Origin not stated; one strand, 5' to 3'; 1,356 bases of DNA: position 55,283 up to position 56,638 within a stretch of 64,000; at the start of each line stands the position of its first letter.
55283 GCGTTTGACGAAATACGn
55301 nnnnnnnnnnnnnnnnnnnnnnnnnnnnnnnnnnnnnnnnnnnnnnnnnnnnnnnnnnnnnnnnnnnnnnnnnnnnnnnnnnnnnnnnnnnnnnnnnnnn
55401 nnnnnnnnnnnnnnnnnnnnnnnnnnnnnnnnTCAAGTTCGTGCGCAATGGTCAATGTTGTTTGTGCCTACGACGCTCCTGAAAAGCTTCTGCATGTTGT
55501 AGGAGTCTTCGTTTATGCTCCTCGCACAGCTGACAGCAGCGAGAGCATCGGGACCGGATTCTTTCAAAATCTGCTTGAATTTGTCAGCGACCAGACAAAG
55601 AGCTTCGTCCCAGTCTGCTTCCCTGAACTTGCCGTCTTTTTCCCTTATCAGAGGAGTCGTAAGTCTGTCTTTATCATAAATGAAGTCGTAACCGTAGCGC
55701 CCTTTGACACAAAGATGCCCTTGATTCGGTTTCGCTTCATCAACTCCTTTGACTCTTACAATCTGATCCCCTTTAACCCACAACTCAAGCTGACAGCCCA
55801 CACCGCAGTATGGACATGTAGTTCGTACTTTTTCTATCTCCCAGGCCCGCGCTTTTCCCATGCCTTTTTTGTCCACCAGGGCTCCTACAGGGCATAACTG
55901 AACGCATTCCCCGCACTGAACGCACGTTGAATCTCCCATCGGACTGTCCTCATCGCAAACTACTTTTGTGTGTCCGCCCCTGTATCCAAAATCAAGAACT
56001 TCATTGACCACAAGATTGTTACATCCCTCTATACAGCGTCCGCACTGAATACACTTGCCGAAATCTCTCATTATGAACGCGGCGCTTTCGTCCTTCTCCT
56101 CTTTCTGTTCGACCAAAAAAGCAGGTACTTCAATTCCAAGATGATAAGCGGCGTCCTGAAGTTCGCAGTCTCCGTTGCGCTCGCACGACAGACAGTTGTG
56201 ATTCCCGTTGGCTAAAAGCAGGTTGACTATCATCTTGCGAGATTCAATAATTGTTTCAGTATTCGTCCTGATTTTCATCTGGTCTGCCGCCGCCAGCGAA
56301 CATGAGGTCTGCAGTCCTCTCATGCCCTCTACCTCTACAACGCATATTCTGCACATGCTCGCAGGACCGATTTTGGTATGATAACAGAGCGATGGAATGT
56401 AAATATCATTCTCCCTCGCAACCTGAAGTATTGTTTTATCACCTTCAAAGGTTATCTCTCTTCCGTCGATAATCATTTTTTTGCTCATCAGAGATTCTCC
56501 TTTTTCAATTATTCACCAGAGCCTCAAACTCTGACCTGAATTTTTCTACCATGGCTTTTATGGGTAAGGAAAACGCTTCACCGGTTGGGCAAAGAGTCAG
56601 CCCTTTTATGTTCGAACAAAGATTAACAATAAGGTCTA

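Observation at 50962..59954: Contiguous metal-handling island: FmdE, Tup/Mod ABC importer, Sec-FdhAB and two tandem DUF364 putative chelation proteins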

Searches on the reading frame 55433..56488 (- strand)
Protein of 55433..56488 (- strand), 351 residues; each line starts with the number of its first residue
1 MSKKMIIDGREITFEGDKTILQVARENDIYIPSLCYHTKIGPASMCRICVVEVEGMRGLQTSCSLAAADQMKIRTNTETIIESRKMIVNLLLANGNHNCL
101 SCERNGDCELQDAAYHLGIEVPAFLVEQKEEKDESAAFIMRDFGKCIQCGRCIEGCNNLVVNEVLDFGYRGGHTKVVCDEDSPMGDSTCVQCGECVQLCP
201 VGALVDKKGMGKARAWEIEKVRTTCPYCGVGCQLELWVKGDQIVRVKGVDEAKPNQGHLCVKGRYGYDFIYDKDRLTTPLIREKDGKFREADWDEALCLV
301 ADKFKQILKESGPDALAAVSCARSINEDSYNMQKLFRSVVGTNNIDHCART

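Call 3: search_protein_families(library=pfam, proteins=[window:55433-56488:-], max_evalue=0.01)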
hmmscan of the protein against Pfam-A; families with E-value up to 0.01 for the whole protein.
window:55433-56488:- (351 aa): 15 families
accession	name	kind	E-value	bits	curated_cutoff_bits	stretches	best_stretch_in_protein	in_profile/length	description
PF04879.21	Molybdop_Fe4S4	-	2.5e-20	72.6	22.7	1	219-272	2-55/55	Molybdopterin oxidoreductase Fe4S4 domain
PF10588.14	NADH-G_4Fe-4S_3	-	1.2e-16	60.4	27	1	84-120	1-37/40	NADH-ubiquinone oxidoreductase-G iron-sulfur binding region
PF13510.11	Fer2_4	-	5.9e-16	58.7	22.8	1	7-77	8-81/82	2Fe-2S iron-sulfur cluster binding domain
PF00384.28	Molybdopterin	-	1.6e-15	57.5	24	1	275-350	1-80/353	Molybdopterin oxidoreductase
PF12838.12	Fer4_7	-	4.9e-08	33.8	27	1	145-203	1-52/52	4Fe-4S dicluster domain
PF13187.11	Fer4_9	-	1.8e-06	28.3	27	1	145-203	1-51/52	4Fe-4S dicluster domain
PF13237.11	Fer4_10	-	8.3e-06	26.1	25.5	1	187-233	7-49/53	4Fe-4S dicluster domain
PF13183.11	Fer4_8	-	9.2e-06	26.6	27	1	145-202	4-67/68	4Fe-4S dicluster domain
PF22117.2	Fer4_Nqo3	-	1.3e-05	25.7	27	1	138-204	3-66/67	NADH-quinone oxidoreductase subunit 3, ferredoxin-like domain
PF00037.32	Fer4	-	3.8e-05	23.8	21.1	1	187-204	6-23/24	4Fe-4S binding domain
PF14697.11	Fer4_21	-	0.00029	21.3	35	1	145-202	7-55/59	4Fe-4S dicluster domain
PF13484.11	Fer4_16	-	0.00064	20.9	30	1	188-214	1-27/66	4Fe-4S double cluster binding domain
PF12837.12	Fer4_6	-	0.002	18.5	25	1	187-204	7-24/24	4Fe-4S binding domain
PF12798.12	Fer4_3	-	0.0052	18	27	1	189-203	1-15/15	4Fe-4S binding domain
PF12797.12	Fer4_2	-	0.0058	17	24.5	1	139-157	3-21/22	4Fe-4S binding domain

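Call 4: search_protein_families(library=ncbifam, proteins=[window:55433-56488:-], max_evalue=0.01)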
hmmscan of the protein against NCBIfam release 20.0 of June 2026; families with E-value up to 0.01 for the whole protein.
window:55433-56488:- (351 aa): 51 families (the best 25 are shown)
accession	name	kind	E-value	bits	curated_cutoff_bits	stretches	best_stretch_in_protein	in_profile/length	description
TIGR01973.1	NuoG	equivalog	2.7e-77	261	470.05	1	6-349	2-338/606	NADH-quinone oxidoreductase subunit NuoG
NF040763.1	FeFe_hydrog_A6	exception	6.9e-63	212.9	765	1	4-211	2-212/571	NADH-dependent [FeFe] hydrogenase, group A6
NF006305.0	PRK08493.1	equivalog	3.9e-57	193.9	591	1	4-274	3-294/819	NADH-quinone oxidoreductase subunit G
NF005895.0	PRK07860.1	equivalog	6.2e-57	193.2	802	1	4-350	19-361/811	NADH-quinone oxidoreductase subunit G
NF005745.0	PRK07569.1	equivalog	4.8e-53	180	333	1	4-210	5-212/238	bidirectional hydrogenase complex protein HoxU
TIGR01591.1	Fdh-alpha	equivalog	8.1e-52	176.2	666.25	1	223-350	1-127/672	formate dehydrogenase subunit alpha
NF040762.1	Hydr_FeFe_Clost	exception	2.4e-44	151.9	900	1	4-212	2-212/572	ferredoxin hydrogenase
NF010055.0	PRK13532.1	equivalog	1.3e-26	93.1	904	1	214-350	36-178/830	nitrate reductase catalytic subunit NapA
TIGR01706.1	NAPA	equivalog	3.9e-25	88.3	930.55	1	216-350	38-178/830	periplasmic nitrate reductase subunit alpha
NF047855.1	AssmNtatRedNasC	equivalog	3.5e-23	81.8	1100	1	219-350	18-151/708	assimilatory nitrate reductase catalytic subunit NasC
NF012032.0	PRK15488.1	equivalog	6.8e-19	67.3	694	1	214-337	37-163/759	thiosulfate reductase PhsA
NF009454.0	PRK12814.1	equivalog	3e-17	62.2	916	1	4-142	5-135/657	putative NADPH-dependent glutamate synthase small subunit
TIGR02512.1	FeFe_hydrog_A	subfamily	3.7e-14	52.4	405.95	1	139-213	2-76/375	[FeFe] hydrogenase, group A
TIGR02166.1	dmsA_ynfE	subfamily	2.1e-13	49.2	777.7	1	219-317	42-149/794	DMSO/selenate family reductase complex A subunit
NF041513.1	formate_DH_Act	exception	2.1e-12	45.7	1400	1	219-313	40-136/1067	formate dehydrogenase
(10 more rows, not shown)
